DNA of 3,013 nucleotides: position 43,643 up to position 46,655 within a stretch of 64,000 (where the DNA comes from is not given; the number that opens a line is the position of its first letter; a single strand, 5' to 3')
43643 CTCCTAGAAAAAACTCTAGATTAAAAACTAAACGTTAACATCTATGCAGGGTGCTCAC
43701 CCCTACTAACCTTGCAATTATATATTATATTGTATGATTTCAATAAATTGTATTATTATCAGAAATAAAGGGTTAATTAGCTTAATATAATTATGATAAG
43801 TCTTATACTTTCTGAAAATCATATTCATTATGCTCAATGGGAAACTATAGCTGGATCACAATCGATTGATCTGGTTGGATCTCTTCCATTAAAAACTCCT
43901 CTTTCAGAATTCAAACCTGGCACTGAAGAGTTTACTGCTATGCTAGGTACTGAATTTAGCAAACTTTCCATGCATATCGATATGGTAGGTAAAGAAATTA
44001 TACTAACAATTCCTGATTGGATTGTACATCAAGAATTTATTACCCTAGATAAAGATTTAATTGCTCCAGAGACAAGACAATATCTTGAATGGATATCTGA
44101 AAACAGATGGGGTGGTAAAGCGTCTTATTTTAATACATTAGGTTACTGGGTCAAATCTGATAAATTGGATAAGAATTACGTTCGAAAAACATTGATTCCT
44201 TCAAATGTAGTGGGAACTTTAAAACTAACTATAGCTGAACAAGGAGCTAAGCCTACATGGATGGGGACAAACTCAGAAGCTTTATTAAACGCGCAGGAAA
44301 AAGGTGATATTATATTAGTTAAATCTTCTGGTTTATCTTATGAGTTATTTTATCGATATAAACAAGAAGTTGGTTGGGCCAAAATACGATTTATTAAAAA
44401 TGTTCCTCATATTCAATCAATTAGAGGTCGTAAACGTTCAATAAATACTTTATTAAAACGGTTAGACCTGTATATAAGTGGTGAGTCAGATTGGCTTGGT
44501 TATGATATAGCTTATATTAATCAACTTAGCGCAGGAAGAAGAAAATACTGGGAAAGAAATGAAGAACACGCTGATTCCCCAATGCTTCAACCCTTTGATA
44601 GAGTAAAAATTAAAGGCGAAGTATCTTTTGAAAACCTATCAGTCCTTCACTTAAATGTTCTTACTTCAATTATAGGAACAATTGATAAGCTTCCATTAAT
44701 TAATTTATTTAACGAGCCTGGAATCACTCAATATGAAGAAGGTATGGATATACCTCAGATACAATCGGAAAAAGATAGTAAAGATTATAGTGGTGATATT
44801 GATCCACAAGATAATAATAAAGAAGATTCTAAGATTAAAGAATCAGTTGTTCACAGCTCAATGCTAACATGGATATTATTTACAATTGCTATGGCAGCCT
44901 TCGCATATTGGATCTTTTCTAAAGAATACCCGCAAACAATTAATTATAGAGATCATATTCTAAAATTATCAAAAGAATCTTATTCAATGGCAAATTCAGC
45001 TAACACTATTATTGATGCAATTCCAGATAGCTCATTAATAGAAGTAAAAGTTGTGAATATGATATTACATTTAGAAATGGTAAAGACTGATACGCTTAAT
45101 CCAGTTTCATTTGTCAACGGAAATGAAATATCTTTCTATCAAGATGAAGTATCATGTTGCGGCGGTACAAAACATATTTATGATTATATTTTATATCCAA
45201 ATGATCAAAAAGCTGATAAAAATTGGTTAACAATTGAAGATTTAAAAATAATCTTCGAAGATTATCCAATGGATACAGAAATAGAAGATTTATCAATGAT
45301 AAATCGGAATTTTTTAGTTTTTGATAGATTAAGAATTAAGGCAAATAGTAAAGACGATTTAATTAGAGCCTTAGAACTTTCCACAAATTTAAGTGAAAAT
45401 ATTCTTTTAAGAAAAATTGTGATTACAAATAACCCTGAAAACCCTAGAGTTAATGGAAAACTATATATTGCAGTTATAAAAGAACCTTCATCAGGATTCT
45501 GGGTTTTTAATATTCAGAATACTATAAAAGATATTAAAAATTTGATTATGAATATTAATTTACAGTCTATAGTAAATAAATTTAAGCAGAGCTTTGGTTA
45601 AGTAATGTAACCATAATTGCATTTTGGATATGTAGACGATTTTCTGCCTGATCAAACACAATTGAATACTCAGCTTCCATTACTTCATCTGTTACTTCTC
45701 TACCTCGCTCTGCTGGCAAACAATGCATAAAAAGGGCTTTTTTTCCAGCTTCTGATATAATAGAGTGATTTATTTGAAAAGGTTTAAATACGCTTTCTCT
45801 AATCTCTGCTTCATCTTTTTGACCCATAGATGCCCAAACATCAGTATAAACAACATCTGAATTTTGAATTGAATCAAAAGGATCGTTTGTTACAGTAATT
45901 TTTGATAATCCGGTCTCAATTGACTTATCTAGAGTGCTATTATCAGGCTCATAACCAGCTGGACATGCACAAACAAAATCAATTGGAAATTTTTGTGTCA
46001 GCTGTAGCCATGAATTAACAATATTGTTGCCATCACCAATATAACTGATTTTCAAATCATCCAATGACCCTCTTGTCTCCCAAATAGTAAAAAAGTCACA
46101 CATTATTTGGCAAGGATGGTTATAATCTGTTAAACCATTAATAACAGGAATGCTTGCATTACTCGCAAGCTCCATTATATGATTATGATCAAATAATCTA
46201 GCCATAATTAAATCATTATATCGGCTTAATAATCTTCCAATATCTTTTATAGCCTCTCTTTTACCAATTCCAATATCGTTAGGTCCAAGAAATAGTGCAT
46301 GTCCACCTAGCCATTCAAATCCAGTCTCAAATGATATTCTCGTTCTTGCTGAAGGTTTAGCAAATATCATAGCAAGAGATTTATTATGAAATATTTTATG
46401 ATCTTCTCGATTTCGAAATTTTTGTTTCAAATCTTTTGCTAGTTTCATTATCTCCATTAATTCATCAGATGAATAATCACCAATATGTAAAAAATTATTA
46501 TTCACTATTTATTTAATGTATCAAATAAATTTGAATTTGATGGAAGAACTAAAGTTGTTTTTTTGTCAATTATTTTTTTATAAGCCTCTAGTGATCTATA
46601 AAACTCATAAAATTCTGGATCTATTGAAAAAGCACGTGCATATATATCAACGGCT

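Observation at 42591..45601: Operon of three tandem bactofilins ending in an orphan 602-aa bitopic membrane protein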

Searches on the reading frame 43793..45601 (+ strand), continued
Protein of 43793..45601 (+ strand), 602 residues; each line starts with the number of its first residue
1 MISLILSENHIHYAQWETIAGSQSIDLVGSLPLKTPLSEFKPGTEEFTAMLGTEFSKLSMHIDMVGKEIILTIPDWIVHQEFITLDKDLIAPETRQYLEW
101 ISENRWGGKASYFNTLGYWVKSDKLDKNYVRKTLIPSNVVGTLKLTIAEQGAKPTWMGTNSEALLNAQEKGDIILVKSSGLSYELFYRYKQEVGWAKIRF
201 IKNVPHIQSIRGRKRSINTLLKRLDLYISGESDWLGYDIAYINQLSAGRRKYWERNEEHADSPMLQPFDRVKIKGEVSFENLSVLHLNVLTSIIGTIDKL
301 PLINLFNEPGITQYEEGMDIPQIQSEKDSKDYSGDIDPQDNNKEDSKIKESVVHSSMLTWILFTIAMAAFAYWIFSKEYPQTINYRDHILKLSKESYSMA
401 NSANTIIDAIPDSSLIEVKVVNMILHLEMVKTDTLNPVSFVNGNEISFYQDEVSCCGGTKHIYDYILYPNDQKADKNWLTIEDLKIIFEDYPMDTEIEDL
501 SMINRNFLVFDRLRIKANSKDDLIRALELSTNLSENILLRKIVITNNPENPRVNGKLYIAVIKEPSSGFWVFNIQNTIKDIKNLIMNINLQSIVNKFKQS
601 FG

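Call 54: find_encoding_contigs(protein=P0066, flank=10000, max_places=1)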
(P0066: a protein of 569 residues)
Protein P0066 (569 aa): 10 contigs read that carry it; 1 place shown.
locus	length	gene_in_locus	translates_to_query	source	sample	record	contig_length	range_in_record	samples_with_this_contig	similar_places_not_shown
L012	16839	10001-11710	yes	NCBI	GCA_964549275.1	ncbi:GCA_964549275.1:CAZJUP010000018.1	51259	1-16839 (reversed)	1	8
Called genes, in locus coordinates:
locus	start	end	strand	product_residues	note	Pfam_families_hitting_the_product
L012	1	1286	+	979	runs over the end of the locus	PF13485:Peptidase_MA_2 (faint), PF00930:DPPIV_N (faint), PF07676:PD40 (faint), PF26549:Tricorn_N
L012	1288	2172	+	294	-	PF18935:DUF5683 (weak)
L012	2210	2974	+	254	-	PF07719:TPR_2 (faint), PF13174:TPR_6 (faint), PF13525:YfiO, PF13432:TPR_16 (faint)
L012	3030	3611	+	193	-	PF01467:CTP_transf_like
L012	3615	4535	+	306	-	PF01699:Na_Ca_ex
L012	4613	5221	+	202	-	PF00005:ABC_tran, PF25199:nSTAND_NTPase5 (faint), PF13304:AAA_21 (faint)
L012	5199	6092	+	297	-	PF18075:FtsX_ECD, PF02687:FtsX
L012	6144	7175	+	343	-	PF01628:HrcA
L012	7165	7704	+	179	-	PF01025:GrpE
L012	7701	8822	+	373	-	PF00226:DnaJ, PF01556:DnaJ_C, PF00684:DnaJ_CXXCXGXG, PF27659:CHP02642 (faint)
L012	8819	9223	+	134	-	PF12836:HHH_3, PF14520:HHH_5 (faint), PF00633:HHH (weak)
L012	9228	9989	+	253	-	-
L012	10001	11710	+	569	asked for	-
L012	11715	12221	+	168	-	PF03602:Cons_hypoth95, PF05175:MTS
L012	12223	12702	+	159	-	PF01467:CTP_transf_like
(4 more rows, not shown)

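Call 58: find_related_loci(query=A4, collection=genome_contigs, flank=10000)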
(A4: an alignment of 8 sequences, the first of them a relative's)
Query A4 (251 aa) in genome_contigs; peptide patterns used: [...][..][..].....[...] (x = any residue, [..] = any of these).
136 stretches matched a pattern; 111 encode a relative of the query (tblastn E <= 1e-3); the best 80 are kept; 80 distinct loci.
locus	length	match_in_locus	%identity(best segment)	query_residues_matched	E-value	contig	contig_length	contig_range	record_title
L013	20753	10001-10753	100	1-251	2e-170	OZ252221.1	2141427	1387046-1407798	MAG: Fidelibacterota bacterium isolate afc56909-eba0-402c-bc53-8ed446d185d0 genome assembly, chromosome: 1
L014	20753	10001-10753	65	1-251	1e-113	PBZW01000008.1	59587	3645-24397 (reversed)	MAG: Candidatus Neomarinimicrobiota bacterium isolate NP141 45172, whole genome shotgun sequence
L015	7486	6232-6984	64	1-251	1e-111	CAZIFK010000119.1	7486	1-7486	MAG TPA_asm: uncultured bacterium isolate binchicken_co62_21 genome assembly, contig: NODE_4881_length_7486_cov_11.50585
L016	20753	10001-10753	63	1-251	2e-111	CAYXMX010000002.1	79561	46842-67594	MAG TPA_asm: uncultured bacterium isolate binchicken_co275_144 genome assembly, contig: NODE_217_length_79561_cov_34.256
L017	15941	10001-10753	65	1-251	4e-111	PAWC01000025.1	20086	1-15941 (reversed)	MAG: Candidatus Neomarinimicrobiota bacterium isolate SAT138 148342, whole genome shotgun sequence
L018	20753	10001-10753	65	1-251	4e-110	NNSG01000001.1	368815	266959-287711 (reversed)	MAG: Candidatus Marinimicrobia bacterium 408169 1, whole genome shotgun sequence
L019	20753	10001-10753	65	1-251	5e-110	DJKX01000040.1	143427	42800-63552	MAG TPA_asm: Candidatus Marinimicrobia bacterium UBA6531 UBA6531_contig_2100, whole genome shotgun sequence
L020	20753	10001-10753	63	1-251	2e-109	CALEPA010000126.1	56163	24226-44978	MAG TPA_asm: uncultured Candidatus Marinimicrobia bacterium isolate DRR093005_bin.25_CONCOCT_v1.1_MAG genome assembly, c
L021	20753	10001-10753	63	1-251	2e-108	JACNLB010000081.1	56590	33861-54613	MAG: Candidatus Neomarinimicrobiota bacterium isolate NIOZ-UU73 NIOZ-UU_NODE_511_length_56590_cov_48.446, whole genome s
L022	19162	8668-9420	65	1-251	1e-107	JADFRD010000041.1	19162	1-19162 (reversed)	MAG: Candidatus Neomarinimicrobiota bacterium isolate B83T3L11 B83T3L11_NODE2545, whole genome shotgun sequence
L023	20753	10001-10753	63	1-251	2e-107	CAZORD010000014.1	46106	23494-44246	MAG TPA_asm: uncultured bacterium isolate SRP092902_co1_399 genome assembly, contig: NODE_776_length_46106_cov_28.345791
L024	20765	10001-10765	64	1-251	1e-102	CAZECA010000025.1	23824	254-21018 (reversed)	MAG TPA_asm: uncultured bacterium isolate SRP077602_co4_78 genome assembly, contig: NODE_3518_length_23824_cov_5.351466,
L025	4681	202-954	65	1-251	1e-102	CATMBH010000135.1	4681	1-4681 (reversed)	MAG: uncultured Candidatus Marinimicrobia bacterium isolate SRR3965592_bin.12_MetaWRAP_v1.3_MAG genome assembly, contig:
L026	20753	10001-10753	61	1-251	2e-94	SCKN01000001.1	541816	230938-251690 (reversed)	Candidatus Neomarinimicrobiota bacterium strain T3L19 AC1_1, whole genome shotgun sequence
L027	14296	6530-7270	53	5-251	4e-90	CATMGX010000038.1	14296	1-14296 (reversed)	MAG: uncultured Candidatus Marinimicrobia bacterium isolate SRR3966130_bin.15_MetaWRAP_v1.3_MAG genome assembly, contig:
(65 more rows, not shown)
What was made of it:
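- Tried and rejected: I replaced it with a scan using the better-conserved partner protein (call 58).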

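Call 81: find_related_loci(query=A1, collection=metagenome_contigs, flank=7000)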
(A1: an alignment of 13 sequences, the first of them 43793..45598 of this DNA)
Query A1 (602 aa) in metagenome_contigs; peptide patterns used: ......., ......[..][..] (x = any residue, [..] = any of these).
598 stretches matched a pattern (row limit reached: there are more); 18 encode a relative of the query (tblastn E <= 1e-3); 18 distinct loci.
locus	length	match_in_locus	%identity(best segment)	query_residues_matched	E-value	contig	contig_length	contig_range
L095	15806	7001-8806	94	1-602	0e+0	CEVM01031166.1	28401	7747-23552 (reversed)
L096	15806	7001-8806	90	1-602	0e+0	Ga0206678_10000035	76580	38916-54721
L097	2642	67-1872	87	1-602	0e+0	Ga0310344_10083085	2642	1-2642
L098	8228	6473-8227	89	1-585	0e+0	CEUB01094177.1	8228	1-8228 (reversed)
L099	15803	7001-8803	87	1-601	0e+0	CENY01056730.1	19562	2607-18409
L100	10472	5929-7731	87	1-601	0e+0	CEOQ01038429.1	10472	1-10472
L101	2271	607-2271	87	1-555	0e+0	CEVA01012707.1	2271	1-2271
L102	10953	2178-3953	75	1-599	0e+0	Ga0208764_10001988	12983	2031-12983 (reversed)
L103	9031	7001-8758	75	1-593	0e+0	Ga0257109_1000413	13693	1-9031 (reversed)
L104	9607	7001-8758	75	1-593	0e+0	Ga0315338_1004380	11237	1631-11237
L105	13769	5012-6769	74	1-593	0e+0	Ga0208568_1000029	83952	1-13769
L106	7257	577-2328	74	1-591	0e+0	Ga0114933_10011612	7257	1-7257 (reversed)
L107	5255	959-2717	78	1-593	0e+0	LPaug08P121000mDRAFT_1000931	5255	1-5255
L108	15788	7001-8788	84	1-596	0e+0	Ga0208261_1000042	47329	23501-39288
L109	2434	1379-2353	87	1-325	0e+0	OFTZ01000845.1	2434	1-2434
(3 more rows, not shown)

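Call 91: search_protein_families(library=ncbifam, alignment_id=A4, max_evalue=1)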
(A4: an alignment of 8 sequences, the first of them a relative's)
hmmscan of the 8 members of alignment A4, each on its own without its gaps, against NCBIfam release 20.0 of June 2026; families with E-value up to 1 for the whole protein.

A. member 1, L010:9236-9988:+ (251 aa): 2 families
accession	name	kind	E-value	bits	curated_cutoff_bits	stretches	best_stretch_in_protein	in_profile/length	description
NF041775.1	typeIV_PilA_Myxo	equivalog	0.064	13.2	400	1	10-63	11-64/214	type IV pilin protein PilA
TIGR01281.1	DPOR_bchL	equivalog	0.17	11.3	345.15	0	112-153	35-76/268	ferredoxin:protochlorophyllide reductase (ATP-dependent) iron-sulfur ATP-binding protein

B. families by the number of members that match (of 8 scanned): 8 families
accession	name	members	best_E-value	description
TIGR03931.1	T7SS_Rv3446c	2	0.11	type VII secretion-associated protein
NF008642.0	PRK11634.1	1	0.01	DEAD/DEAH family ATP-dependent RNA helicase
NF041530.1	LvrD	1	0.039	T4SS-associated protein LvrD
NF047769.1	LIC10067_lipo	1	0.053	LIC10067 family putative lipoprotein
NF041775.1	typeIV_PilA_Myxo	1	0.064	type IV pilin protein PilA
NF041002.1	pilin_ComGF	1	0.1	competence type IV pilus minor pilin ComGF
TIGR01281.1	DPOR_bchL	1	0.17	ferredoxin:protochlorophyllide reductase (ATP-dependent) iron-sulfur ATP-binding protein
NF041013.1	T4P_ComGE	1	0.28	competence type IV pilus minor pilin ComGE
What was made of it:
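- The partner's sub-threshold NCBIfam hits are to PilA and to the competence pilins ComGF and ComGE (call 91).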

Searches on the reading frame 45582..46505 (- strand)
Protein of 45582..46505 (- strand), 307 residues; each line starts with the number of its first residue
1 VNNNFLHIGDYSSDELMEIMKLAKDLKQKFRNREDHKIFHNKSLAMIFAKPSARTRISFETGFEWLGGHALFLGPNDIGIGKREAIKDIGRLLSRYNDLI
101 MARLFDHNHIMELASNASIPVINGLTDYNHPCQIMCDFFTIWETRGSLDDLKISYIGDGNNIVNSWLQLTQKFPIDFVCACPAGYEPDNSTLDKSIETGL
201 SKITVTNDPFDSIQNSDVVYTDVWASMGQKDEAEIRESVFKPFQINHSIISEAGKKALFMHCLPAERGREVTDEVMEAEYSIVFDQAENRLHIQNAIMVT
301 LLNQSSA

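Call 3: search_protein_families(library=pfam, proteins=[window:45582-46505:-], max_evalue=0.1)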
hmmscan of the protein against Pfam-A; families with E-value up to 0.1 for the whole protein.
window:45582-46505:- (307 aa): 3 families
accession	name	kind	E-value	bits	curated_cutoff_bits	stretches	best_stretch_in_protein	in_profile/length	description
PF00185.30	OTCace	-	2.1e-54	184.3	29.4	1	150-300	2-156/157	Aspartate/ornithine carbamoyltransferase, Asp/Orn binding domain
PF02729.26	OTCace_N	-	2.9e-44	151.2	29.9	1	4-143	2-148/148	Aspartate/ornithine carbamoyltransferase, carbamoyl-P binding domain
PF12662.13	cEGF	-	0.011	16.1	26.6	1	177-189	2-16/24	Complement Clr-like EGF-like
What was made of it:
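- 45582..46505 (-): argF (ornithine carbamoyltransferase), convergent. It marks the 3' boundary of the gene string. PF00185 E 2e-54 and PF02729 E 3e-44 (call 3).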
